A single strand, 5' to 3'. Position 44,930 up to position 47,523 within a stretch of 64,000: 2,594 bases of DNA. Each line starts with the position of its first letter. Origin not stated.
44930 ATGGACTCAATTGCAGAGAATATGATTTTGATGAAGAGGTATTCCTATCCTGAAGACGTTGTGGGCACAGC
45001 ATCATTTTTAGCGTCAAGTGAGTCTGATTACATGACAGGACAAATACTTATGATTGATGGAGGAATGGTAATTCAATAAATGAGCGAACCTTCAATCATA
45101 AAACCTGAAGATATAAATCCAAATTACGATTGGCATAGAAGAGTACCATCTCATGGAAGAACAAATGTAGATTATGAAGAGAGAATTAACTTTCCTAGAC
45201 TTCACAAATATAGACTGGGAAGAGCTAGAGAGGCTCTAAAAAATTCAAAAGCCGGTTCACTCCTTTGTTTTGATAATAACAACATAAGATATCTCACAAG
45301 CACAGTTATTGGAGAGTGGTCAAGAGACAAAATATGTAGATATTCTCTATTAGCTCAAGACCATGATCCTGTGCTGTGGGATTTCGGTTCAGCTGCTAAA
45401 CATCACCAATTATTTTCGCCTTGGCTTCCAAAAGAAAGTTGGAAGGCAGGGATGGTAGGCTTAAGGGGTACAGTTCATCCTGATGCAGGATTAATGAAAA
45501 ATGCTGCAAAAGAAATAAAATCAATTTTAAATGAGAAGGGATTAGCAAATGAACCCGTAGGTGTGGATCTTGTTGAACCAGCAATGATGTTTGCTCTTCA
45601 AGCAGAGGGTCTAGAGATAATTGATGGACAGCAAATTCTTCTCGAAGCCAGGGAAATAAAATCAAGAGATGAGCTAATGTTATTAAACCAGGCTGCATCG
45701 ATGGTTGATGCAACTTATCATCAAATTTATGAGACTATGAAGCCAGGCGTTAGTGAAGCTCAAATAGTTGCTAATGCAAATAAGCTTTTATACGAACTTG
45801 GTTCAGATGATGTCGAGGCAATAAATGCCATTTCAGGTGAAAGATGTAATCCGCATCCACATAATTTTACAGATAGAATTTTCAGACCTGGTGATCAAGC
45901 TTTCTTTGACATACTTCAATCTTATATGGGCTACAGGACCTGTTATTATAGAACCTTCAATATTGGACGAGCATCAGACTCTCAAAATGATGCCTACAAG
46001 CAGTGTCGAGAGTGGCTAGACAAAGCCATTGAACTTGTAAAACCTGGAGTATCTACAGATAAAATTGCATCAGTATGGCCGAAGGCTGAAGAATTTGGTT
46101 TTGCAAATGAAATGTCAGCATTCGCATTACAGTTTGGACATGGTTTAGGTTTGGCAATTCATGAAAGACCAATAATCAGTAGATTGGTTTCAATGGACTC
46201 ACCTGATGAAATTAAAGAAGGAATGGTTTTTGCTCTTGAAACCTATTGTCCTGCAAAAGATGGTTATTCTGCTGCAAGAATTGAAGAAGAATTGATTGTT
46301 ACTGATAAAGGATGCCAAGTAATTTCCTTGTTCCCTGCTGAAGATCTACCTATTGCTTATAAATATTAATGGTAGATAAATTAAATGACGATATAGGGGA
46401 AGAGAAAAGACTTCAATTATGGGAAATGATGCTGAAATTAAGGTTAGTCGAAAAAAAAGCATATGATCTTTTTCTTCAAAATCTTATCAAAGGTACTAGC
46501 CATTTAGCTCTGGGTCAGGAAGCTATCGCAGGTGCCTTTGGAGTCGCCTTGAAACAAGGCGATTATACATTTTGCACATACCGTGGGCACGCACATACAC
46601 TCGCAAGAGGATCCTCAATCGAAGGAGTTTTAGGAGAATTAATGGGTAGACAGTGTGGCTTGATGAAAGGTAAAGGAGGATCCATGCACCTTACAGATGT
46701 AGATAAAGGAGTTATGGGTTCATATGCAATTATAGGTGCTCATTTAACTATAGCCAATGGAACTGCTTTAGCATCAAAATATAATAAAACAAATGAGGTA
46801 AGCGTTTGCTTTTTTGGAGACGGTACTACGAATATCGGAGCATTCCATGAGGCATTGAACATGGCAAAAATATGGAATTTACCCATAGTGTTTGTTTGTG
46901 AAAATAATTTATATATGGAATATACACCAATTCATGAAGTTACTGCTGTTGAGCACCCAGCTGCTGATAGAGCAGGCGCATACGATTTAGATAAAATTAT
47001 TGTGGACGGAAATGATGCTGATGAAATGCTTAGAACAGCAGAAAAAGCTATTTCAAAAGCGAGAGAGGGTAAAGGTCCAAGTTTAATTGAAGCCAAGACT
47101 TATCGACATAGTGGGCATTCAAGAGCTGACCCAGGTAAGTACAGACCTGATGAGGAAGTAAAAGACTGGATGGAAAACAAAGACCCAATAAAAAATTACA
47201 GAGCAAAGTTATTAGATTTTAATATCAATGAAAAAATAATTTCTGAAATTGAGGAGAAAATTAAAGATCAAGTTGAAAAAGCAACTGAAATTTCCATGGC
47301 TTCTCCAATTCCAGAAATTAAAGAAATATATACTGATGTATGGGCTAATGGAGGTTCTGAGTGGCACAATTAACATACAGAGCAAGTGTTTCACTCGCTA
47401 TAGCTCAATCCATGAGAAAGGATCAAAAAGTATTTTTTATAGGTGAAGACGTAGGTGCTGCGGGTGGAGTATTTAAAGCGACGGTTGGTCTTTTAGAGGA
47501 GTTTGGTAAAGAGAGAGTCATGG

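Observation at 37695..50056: Candidate undescribed catabolic system: wHTH-SBP regulator + ABC importer + SDR + atypical M24 hydrolase + E2-less TPP dehydrogenase + ALDH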

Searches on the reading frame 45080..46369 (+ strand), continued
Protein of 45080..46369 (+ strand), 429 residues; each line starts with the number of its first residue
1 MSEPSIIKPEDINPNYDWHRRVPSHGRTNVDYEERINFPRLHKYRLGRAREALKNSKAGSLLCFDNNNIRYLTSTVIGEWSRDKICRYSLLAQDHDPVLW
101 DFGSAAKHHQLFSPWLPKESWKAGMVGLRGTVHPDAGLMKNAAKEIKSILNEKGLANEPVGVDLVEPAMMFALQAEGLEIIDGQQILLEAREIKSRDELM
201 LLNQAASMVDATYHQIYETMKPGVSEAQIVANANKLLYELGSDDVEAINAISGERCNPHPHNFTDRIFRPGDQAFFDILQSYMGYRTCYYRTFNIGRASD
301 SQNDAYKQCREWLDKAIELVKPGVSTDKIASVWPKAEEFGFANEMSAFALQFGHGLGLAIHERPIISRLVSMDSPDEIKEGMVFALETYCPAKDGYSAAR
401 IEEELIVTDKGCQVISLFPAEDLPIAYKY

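Call 92: search_protein_families(library=ncbifam, proteins=[L151:11392-12813:+, L151:12810-13859:+, L024:13310-14578:+, L117:18089-18967:+, L117:16648-18078:+, L117:7179-7970:-, L117:2723-3589:-, L152:5864-6973:+, L152:1173-2774:-], max_evalue=1e-20)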
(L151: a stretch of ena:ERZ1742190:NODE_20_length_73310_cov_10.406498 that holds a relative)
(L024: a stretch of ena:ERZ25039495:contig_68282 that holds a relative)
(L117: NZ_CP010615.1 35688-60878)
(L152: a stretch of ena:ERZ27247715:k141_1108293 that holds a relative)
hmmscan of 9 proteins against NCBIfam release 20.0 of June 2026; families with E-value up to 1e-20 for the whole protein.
L151:11392-12813:+ (473 aa): 6 families
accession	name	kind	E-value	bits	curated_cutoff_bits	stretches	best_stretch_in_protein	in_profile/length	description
NF043014.1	DArabDhDalD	equivalog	5.2e-76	256.1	600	1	25-385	1-371/452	D-arabinitol 4-dehydrogenase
NF011611.0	PRK15037.1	subfamily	7.5e-61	206.1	603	1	14-398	14-412/486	fructuronate reductase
NF002969.0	PRK03643.1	subfamily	1.2e-52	179.1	359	1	18-467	11-478/482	tagaturonate reductase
NF002653.0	PRK02318.2-6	equivalog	1e-29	103.8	404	1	143-367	87-301/387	mannitol-1-phosphate 5-dehydrogenase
NF002652.0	PRK02318.2-5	equivalog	1e-25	90.6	356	1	157-361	101-292/377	mannitol-1-phosphate 5-dehydrogenase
NF002647.0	PRK02318.1-3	equivalog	2.9e-24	86.1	357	1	158-362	103-298/384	mannitol-1-phosphate 5-dehydrogenase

L151:12810-13859:+ (349 aa): 5 families
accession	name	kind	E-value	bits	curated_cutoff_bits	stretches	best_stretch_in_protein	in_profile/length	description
NF011599.0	PRK15025.1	equivalog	8.7e-63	212.6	356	1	1-334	1-329/349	ureidoglycolate dehydrogenase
TIGR03175.1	AllD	equivalog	7.5e-61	206.2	496.2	1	1-333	1-328/349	ureidoglycolate dehydrogenase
NF040650.1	sulfolac_dhydr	equivalog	9.9e-61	205.8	500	1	1-348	1-338/339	L-sulfolactate dehydrogenase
NF007504.0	PRK10098.1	equivalog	8.8e-38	129.9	336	1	3-335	7-336/360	malate/lactate/ureidoglycolate dehydrogenase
NF009750.0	PRK13260.1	equivalog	2.9e-32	112.1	316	1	1-334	1-327/332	3-dehydro-L-gulonate 2-dehydrogenase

L024:13310-14578:+ (422 aa): 10 families
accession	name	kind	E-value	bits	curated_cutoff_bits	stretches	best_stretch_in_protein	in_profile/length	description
TIGR02927.1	SucB_Actino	equivalog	2.6e-92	310.5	423.45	2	193-422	347-578/579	2-oxoglutarate dehydrogenase, E2 component, dihydrolipoamide succinyltransferase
NF008814.0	PRK11854.1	equivalog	5e-88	296.1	722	1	1-414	212-631/637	pyruvate dehydrogenase complex dihydrolipoyllysine-residue acetyltransferase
NF004309.0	PRK05704.1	equivalog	1.5e-85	288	449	1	1-412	7-398/408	2-oxoglutarate dehydrogenase complex dihydrolipoyllysine-residue succinyltransferase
TIGR01347.1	sucB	equivalog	5.2e-82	276.2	378.65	1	2-412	6-394/404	dihydrolipoyllysine-residue succinyltransferase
TIGR01348.1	PDHac_trf_long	equivalog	2.2e-65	221.3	552.1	1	189-413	358-580/587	dihydrolipoyllysine-residue acetyltransferase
TIGR01349.1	PDHac_trf_mito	equivalog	6.1e-61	206.9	445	1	1-412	4-429/437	pyruvate dehydrogenase complex dihydrolipoamide acetyltransferase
NF011416.0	PRK14843.1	equivalog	2e-36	125.6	429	1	185-413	115-340/347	dihydrolipoamide acetyltransferase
NF008815.0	PRK11857.1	equivalog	4.7e-36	124.8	378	1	183-413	75-300/308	dihydrolipoamide acetyltransferase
NF008907.0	PRK12270.1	equivalog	1.5e-23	82.6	878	1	175-415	114-364/1241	multifunctional oxoglutarate decarboxylase/oxoglutarate dehydrogenase thiamine pyrophosphate-binding subunit/dihydrolipoyllysine-residue suc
NF011457.0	PRK14875.1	equivalog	1.8e-21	76.6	307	1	1-175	8-125/372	acetoin dehydrogenase dihydrolipoyllysine-residue acetyltransferase subunit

L117:18089-18967:+ (292 aa): 8 families
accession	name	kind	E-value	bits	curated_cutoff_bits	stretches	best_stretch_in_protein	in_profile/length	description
TIGR01348.1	PDHac_trf_long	equivalog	5.8e-98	328.9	552.1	1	5-291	285-586/587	dihydrolipoyllysine-residue acetyltransferase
NF008814.0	PRK11854.1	equivalog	3.2e-88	296.7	722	1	5-291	333-636/637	pyruvate dehydrogenase complex dihydrolipoyllysine-residue acetyltransferase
NF004309.0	PRK05704.1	equivalog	7.5e-55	186.9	449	1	6-291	115-405/408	2-oxoglutarate dehydrogenase complex dihydrolipoyllysine-residue succinyltransferase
TIGR01347.1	sucB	equivalog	4.1e-54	184.3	378.65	1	5-291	112-401/404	dihydrolipoyllysine-residue succinyltransferase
TIGR02927.1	SucB_Actino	equivalog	5e-50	170.9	423.45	1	44-278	323-562/579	2-oxoglutarate dehydrogenase, E2 component, dihydrolipoamide succinyltransferase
TIGR01349.1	PDHac_trf_mito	equivalog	1.6e-46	159.4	445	1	4-292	141-437/437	pyruvate dehydrogenase complex dihydrolipoamide acetyltransferase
NF008815.0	PRK11857.1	equivalog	4e-42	144.7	378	1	1-287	1-302/308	dihydrolipoamide acetyltransferase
NF011416.0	PRK14843.1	equivalog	1.5e-35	122.7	429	1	59-291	113-346/347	dihydrolipoamide acetyltransferase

L117:16648-18078:+ (476 aa): 38 families (the best 25 are shown)
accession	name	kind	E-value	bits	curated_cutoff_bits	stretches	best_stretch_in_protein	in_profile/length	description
TIGR01780.1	SSADH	subfamily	1.4e-166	554.9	646.35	1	23-469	1-447/448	succinate-semialdehyde dehydrogenase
NF008415.0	PRK11241.1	equivalog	1.1e-149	499.3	828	1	6-473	13-479/482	NADP-dependent succinate-semialdehyde dehydrogenase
TIGR01804.1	BADH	equivalog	3.8e-131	437.8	668.6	1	7-468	1-465/467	betaine-aldehyde dehydrogenase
NF010000.0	PRK13473.1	subfamily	8.5e-126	420.4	615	1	5-472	4-470/475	aminobutyraldehyde dehydrogenase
NF009725.0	PRK13252.1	equivalog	1e-123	413.4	593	1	3-470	6-475/488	betaine-aldehyde dehydrogenase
NF006916.0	PRK09407.1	equivalog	1.5e-120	403.3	521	1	15-473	30-491/526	succinic semialdehyde dehydrogenase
TIGR02299.1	HpaE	equivalog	1.2e-119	400.1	638.35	1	6-473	3-475/488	5-carboxymethyl-2-hydroxymuconate semialdehyde dehydrogenase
NF007497.0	PRK10090.1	equivalog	2.8e-112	375.9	500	1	4-472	7-475/480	aldehyde dehydrogenase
NF045735.1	PaDhStyDPseudo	equivalog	6.7e-112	374.6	850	1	5-472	4-479/483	phenylacetaldehyde dehydrogenase StyD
NF052305.1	DioxValDhHalo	equivalog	7.8e-110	368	750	1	5-468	6-475/483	2,5-dioxovalerate dehydrogenase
NF006915.0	PRK09406.1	equivalog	3.4e-107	359.1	730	1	23-470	5-452/457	NADP-dependent succinic semialdehyde dehydrogenase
TIGR03216.1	OH_muco_semi_DH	equivalog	1.9e-106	356.5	693.25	1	7-466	4-470/481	2-hydroxymuconic semialdehyde dehydrogenase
NF042993.1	AlphKGSA_gudD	equivalog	4.5e-106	355.4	770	1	6-461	6-467/481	alpha-ketoglutaric semialdehyde dehydrogenase GucD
NF040792.1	glyc_ald_dh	equivalog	2.6e-105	353.2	760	1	5-470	2-469/488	D-glyceraldehyde dehydrogenase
NF045736.1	PaDhStyDRhodo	equivalog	1.3e-104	350.4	800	1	4-469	3-472/479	phenylacetaldehyde dehydrogenase StyD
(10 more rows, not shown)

L117:7179-7970:- (263 aa): 165 families (the best 25 are shown)
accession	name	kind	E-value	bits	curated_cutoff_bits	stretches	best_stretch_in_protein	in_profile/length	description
TIGR02415.1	23BDH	subfamily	2.4e-76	256.5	304.35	1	9-261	3-252/254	acetoin reductase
NF005472.0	PRK07067.1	equivalog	7.6e-67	225.5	338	1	3-260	3-254/257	L-iditol 2-dehydrogenase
NF006394.0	PRK08643.1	equivalog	1e-66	225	381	1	8-261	5-255/257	(S)-acetoin forming diacetyl reductase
NF005559.1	PRK07231.1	subfamily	5.7e-58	196.3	215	1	3-261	1-248/249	glucose 1-dehydrogenase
NF004198.0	PRK05653.1-3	equivalog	6.1e-55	186.4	296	1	4-261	5-247/248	3-oxoacyl-ACP reductase FabG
NF004818.0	PRK06172.1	equivalog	1.9e-52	178.1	336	1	4-261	5-251/253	SDR family oxidoreductase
TIGR01830.1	3oxo_ACP_reduc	equivalog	3e-51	174.4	297.75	1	9-260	1-238/239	3-oxoacyl-[acyl-carrier-protein] reductase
NF005309.0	PRK06841.1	subfamily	4.9e-51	173.7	286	1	4-262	13-254/255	GolD/DthD family dehydrogenase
NF004791.0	PRK06138.1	equivalog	8.4e-51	172.7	312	1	3-261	2-250/252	SDR family oxidoreductase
NF009093.0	PRK12429.1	subfamily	1e-50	172.5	258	1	4-261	3-257/259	3-hydroxybutyrate dehydrogenase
TIGR03971.1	SDR_subfam_1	subfamily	1.4e-48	165.6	300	1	5-261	2-269/271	mycofactocin-coupled SDR family oxidoreductase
NF052558.1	MBtsdlDhBudC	equivalog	4.3e-48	164.1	270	1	6-261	3-242/250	meso-2,3-butanediol dehydrogenase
TIGR01832.1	kduD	equivalog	1.4e-47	162.3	338.85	1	5-260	4-245/248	2-dehydro-3-deoxy-D-gluconate 5-dehydrogenase KduD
NF005469.0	PRK07063.1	equivalog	1.7e-47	162.1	306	1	1-261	2-255/260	SDR family oxidoreductase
NF005390.0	PRK06935.1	equivalog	1.9e-47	161.8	369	1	4-260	13-255/258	2-dehydro-3-deoxy-D-gluconate 5-dehydrogenase KduD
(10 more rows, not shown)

L117:2723-3589:- (288 aa): 6 families
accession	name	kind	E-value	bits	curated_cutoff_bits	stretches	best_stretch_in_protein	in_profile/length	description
TIGR01505.1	tartro_sem_red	equivalog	4.8e-49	167.1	340.75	1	2-281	1-281/291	2-hydroxy-3-oxopropionate reductase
NF008592.0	PRK11559.1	equivalog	1.6e-45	155.6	397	1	1-283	3-286/296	2-hydroxy-3-oxopropionate reductase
TIGR01692.1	HIBADH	equivalog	1.8e-43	149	291.6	1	5-284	1-288/288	3-hydroxyisobutyrate dehydrogenase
NF012005.0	PRK15461.1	equivalog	3.8e-40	137.9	348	1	3-285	4-288/298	sulfolactaldehyde 3-reductase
NF043037.1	ThreonDh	equivalog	7.3e-35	120.8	350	1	2-285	4-289/297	L-threonate dehydrogenase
NF011633.0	PRK15059.1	equivalog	4.9e-30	104.7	451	1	1-280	1-280/292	2-hydroxy-3-oxopropionate reductase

L152:5864-6973:+ (369 aa): 4 families
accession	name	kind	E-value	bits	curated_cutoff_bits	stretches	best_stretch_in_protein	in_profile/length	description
NF052479.1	LevoglcsnDh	equivalog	1e-85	287.7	650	1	7-369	3-386/386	levoglucosan dehydrogenase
TIGR04380.1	myo_inos_iolG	equivalog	5.1e-34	117.6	355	1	8-288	2-264/330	inositol 2-dehydrogenase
NF040723.1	UDP-GlcNAcDh_Arch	equivalog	2.3e-27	96.3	450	1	10-275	3-236/302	UDP-N-acetylglucosamine 3-dehydrogenase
NF041392.1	XylDh_Gfo6_Halo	equivalog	2.4e-24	85.8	350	1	65-286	71-285/350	D-xylose 1-dehydrogenase Gfo6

L152:1173-2774:- (533 aa): 4 families
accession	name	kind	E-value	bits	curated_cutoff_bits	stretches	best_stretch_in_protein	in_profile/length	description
NF002550.0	PRK02106.1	subfamily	3.8e-169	563.8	605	1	4-531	3-535/563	choline dehydrogenase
TIGR01810.1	betA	equivalog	3.7e-142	474.7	732.1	1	8-530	1-527/532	choline dehydrogenase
TIGR03970.1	mycofact_MftG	equivalog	1.8e-79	267.9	387.45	2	9-312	3-307/487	mycofactocin dehydrogenase MftG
TIGR04542.1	GMC_mycofac_2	equivalog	9.7e-31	107.2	400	1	10-276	3-244/425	mycofactocin system GMC family oxidoreductase MftG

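Call 101: find_encoding_contigs(protein=P0024, flank=9000, max_places=1)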
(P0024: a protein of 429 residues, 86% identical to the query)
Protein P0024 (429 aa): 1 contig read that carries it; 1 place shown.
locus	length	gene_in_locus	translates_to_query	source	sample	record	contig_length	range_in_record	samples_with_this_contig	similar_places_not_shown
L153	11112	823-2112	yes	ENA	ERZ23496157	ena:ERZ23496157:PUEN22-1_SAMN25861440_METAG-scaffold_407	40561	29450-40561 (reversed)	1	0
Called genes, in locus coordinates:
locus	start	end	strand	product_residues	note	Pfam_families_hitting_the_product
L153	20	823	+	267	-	PF00106:adh_short, PF08659:KR (weak), PF13561:adh_short_C2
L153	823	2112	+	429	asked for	PF00557:Peptidase_M24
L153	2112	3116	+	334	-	PF00676:E1_dh, PF02775:TPP_enzyme_C (weak), PF00456:Transketolase_N (faint)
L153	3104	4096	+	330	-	PF02779:Transket_pyr, PF02780:Transketolase_C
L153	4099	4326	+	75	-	PF00364:Biotin_lipoyl, PF25917:BSH_RND (weak), PF25984:BSH_YknX (faint), PF25997:BSH_YhbJ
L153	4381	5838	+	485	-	PF00171:Aldedh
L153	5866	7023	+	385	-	PF01408:GFO_IDH_MocA, PF22725:GFO_IDH_MocA_C3, PF02894:GFO_IDH_MocA_C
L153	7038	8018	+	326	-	PF00294:PfkB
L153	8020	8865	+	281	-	PF04962:KduI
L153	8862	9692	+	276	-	PF01116:F_bP_aldolase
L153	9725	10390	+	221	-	PF07385:Lyx_isomer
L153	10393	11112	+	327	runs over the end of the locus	PF00294:PfkB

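Call 102: find_encoding_contigs(protein=P0032, flank=9000, max_places=1)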
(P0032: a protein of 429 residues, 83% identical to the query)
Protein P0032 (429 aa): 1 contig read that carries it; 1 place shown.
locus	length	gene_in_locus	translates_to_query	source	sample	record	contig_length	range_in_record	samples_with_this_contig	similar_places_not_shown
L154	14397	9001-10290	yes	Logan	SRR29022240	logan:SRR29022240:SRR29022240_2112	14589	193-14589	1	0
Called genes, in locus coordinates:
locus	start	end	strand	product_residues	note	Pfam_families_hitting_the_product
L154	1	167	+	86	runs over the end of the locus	-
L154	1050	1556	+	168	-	PF08238:Sel1 (faint)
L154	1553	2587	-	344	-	PF02653:BPD_transp_2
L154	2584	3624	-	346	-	PF02653:BPD_transp_2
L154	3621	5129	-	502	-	PF00005:ABC_tran, PF13304:AAA_21 (faint), PF00005:ABC_tran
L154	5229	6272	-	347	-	PF13407:Peripla_BP_4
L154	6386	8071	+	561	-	PF13416:SBP_bac_8, PF01547:SBP_bac_1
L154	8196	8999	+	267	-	PF00106:adh_short, PF08659:KR (weak), PF13561:adh_short_C2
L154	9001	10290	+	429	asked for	PF00557:Peptidase_M24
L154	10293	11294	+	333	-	PF00676:E1_dh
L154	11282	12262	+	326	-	PF02779:Transket_pyr, PF02780:Transketolase_C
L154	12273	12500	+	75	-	PF00364:Biotin_lipoyl, PF25984:BSH_YknX (faint), PF25997:BSH_YhbJ, PF25917:BSH_RND (faint), PF25973:BSH_CzcB (faint), PF25919:BSH_CusB (weak)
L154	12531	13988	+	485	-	PF00171:Aldedh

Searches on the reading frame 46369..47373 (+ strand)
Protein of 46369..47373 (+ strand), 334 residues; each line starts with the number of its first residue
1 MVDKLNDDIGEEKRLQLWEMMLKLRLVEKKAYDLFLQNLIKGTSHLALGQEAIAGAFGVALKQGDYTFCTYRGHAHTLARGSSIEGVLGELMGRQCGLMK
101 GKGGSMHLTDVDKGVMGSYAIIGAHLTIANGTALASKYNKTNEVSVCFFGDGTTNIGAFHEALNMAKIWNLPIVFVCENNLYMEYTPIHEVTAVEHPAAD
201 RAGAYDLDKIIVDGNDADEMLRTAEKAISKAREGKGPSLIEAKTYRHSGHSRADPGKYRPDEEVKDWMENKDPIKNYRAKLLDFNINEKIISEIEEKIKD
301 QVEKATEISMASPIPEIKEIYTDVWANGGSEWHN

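Call 4: search_protein_families(library=pfam, proteins=[window:46369-47373:+])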
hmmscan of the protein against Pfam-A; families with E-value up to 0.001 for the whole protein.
window:46369-47373:+ (334 aa): 4 families
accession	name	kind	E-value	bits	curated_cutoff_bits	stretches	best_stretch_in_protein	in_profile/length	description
PF00676.26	E1_dh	-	3.1e-74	250.1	22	1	20-317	3-299/300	Dehydrogenase E1 component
PF02775.26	TPP_enzyme_C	-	1.4e-05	25.4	21.9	1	117-241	25-150/151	Thiamine pyrophosphate enzyme, C-terminal TPP binding domain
PF00456.26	Transketolase_N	-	0.00043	19.8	22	1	133-250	130-249/334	Transketolase, thiamine diphosphate binding domain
PF13292.11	DXP_synthase_N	-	0.00044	20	21.2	0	125-180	116-171/274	1-deoxy-D-xylulose-5-phosphate synthase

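Call 5: search_protein_families(library=ncbifam, proteins=[window:46369-47373:+], max_evalue=0.00001)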
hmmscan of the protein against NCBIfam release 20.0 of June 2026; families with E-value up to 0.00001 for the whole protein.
window:46369-47373:+ (334 aa): 5 families
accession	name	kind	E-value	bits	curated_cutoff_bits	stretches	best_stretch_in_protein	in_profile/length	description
TIGR03182.1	PDH_E1_alph_y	equivalog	3.8e-101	338.1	393.85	1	12-326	2-315/315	pyruvate dehydrogenase (acetyl-transferring) E1 component subunit alpha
TIGR03181.1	PDH_E1_alph_x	equivalog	2e-66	224.2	411.35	1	6-327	18-329/341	pyruvate dehydrogenase (acetyl-transferring) E1 component subunit alpha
NF004559.0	PRK05899.2-5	equivalog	2.6e-11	42.5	488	1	122-252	128-255/627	transketolase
NF004556.0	PRK05899.2-2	equivalog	2e-06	26.4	575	1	113-246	118-246/639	transketolase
TIGR00232.1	tktlase_bact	equivalog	5.5e-06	25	682.25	1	126-306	122-302/654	transketolase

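Call 21: search_solved_structures(query=window:46369-47373:+, max_evalue=1e-20)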
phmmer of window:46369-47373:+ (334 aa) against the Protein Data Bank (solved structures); distinct sequences matched with E-value up to 1e-20: 28.
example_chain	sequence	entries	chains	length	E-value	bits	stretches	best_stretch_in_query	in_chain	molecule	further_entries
1ni4_A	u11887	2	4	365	1.1e-58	202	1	11-325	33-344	Pyruvate dehydrogenase E1 component: Alpha subunit | Pyruvate dehydrogenase E1 component subunit alpha, somatic form, mitochondrial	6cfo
3exe_A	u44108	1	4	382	1.3e-58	201.8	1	11-325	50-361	Pyruvate dehydrogenase E1 component subunit alpha, somatic form, mitochondrial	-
3exf_A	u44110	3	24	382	1.5e-58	201.7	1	11-325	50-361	Pyruvate dehydrogenase E1 component subunit alpha, somatic form, mitochondrial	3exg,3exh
6cer_A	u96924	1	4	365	2.2e-58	201.1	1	11-325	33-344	Pyruvate dehydrogenase E1 component subunit alpha, somatic form, mitochondrial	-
2ozl_A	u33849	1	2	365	4.1e-58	200.2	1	11-325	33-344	Pyruvate dehydrogenase E1 component alpha subunit, somatic form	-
3exi_A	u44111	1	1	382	4.8e-58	200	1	11-325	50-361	Pyruvate dehydrogenase E1 component subunit alpha, somatic form, mitochondrial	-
1um9_A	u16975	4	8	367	9.7e-42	146.4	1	8-333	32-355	2-oxo acid dehydrogenase alpha subunit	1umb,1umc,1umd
2j9f_A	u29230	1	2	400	7.9e-28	100.7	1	9-325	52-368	2-OXOISOVALERATE DEHYDROGENASE ALPHA SUBUNIT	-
1dtw_A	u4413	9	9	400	1e-26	97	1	9-325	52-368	BRANCHED-CHAIN ALPHA-KETO ACID DEHYDROGENASE ALPHA SUBUNIT | 2-OXOISOVALERATE DEHYDROGENASE ALPHA SUBUNIT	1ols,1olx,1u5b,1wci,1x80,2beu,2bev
2bff_A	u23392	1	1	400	1.9e-26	96.1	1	9-325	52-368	2-OXOISOVALERATE DEHYDROGENASE ALPHA SUBUNIT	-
1x7y_A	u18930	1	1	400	2.4e-26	95.8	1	9-325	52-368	2-oxoisovalerate dehydrogenase alpha subunit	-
1x7w_A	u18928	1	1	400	3.2e-26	95.4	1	9-325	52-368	2-oxoisovalerate dehydrogenase alpha subunit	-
1x7x_A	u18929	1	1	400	3.2e-26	95.4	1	9-325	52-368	2-oxoisovalerate dehydrogenase alpha subunit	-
1x7z_A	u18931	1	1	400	3.3e-26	95.3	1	9-325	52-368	2-oxoisovalerate dehydrogenase alpha subunit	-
3dva_A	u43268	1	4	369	7.1e-26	94.3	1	8-309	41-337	Pyruvate dehydrogenase E1 component subunit alpha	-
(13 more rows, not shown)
